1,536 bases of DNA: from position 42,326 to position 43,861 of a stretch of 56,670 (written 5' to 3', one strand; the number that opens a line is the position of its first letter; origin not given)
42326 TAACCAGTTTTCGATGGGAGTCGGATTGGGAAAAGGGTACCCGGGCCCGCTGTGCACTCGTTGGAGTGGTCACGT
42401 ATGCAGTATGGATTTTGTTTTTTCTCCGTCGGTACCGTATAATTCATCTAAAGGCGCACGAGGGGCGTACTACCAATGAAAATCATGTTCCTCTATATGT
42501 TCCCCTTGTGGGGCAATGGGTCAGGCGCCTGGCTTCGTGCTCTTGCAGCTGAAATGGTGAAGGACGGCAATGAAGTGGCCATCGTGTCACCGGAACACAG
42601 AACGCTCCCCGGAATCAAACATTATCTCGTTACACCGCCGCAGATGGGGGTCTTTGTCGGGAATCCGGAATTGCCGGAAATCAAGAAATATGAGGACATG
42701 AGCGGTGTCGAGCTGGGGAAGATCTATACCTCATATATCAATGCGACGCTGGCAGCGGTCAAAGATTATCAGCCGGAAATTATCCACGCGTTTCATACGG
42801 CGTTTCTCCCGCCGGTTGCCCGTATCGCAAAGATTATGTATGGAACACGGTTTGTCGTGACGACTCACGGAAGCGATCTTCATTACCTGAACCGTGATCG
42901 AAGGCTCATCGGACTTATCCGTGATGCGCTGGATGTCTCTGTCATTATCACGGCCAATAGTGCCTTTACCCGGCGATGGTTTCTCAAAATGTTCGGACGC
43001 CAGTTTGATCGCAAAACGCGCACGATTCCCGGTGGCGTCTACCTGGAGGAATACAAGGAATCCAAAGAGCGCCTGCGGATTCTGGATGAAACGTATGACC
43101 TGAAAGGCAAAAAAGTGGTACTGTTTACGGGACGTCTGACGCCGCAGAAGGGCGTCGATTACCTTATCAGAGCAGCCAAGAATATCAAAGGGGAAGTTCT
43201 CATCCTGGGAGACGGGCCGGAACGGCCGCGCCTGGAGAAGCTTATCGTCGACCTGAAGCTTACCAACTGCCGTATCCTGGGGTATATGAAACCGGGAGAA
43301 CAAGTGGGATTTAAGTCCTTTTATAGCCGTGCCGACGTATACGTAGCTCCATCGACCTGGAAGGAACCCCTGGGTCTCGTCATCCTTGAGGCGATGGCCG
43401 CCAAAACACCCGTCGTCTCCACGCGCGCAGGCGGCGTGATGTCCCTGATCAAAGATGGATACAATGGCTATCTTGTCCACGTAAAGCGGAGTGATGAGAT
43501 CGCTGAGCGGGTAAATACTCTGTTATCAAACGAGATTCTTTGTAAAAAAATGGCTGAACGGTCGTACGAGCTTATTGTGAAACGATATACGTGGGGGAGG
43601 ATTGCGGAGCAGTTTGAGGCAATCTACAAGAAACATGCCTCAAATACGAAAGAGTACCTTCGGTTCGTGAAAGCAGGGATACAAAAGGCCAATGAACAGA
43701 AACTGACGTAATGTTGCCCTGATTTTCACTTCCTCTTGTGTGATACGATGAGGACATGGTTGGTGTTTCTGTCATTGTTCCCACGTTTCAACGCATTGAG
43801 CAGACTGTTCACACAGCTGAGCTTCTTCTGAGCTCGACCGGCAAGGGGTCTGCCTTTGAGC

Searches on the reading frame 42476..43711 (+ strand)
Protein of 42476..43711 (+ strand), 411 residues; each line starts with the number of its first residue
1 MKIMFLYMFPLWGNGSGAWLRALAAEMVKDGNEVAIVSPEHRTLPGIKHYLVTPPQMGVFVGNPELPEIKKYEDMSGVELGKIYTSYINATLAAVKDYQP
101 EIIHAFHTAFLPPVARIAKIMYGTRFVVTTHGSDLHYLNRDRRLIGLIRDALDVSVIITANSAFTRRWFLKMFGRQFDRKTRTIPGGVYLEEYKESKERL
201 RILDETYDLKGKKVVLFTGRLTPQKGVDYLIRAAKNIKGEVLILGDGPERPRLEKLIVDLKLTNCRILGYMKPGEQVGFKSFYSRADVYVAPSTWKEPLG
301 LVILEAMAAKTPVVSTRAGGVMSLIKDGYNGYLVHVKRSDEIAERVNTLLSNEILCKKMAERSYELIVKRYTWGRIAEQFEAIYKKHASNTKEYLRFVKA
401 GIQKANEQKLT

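Call 8: search_protein_families(library=pfam, proteins=[window:42476-43711:+], max_evalue=0.01)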
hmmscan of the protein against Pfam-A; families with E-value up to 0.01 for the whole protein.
window:42476-43711:+ (411 aa): 7 families
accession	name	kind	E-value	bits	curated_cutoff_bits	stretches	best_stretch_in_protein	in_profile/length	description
PF00534.26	Glycos_transf_1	-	7.3e-40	136.7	26.4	1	210-365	13-171/172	Glycosyl transferases group 1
PF13692.12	Glyco_trans_1_4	-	7.6e-34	117.4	27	1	213-352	2-142/142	Glycosyl transferases group 1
PF13439.12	Glyco_transf_4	-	3.2e-15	57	28.5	1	14-191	2-169/170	Glycosyltransferase Family 4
PF13579.12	Glyco_trans_4_4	-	9.9e-11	42.7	29.7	1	15-174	2-146/158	Glycosyl transferase 4-like domain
PF20706.3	GT4-conflict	-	1.7e-08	34.3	26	1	210-379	195-384/385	Family 4 Glycosyltransferase in conflict systems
PF13524.12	Glyco_trans_1_2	-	1.2e-07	32.3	25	1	280-381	41-143/144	Glycosyl transferase-like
PF13477.12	Glyco_trans_4_2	-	0.0072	16.9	23.4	0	90-143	65-119/139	Glycosyl transferase 4-like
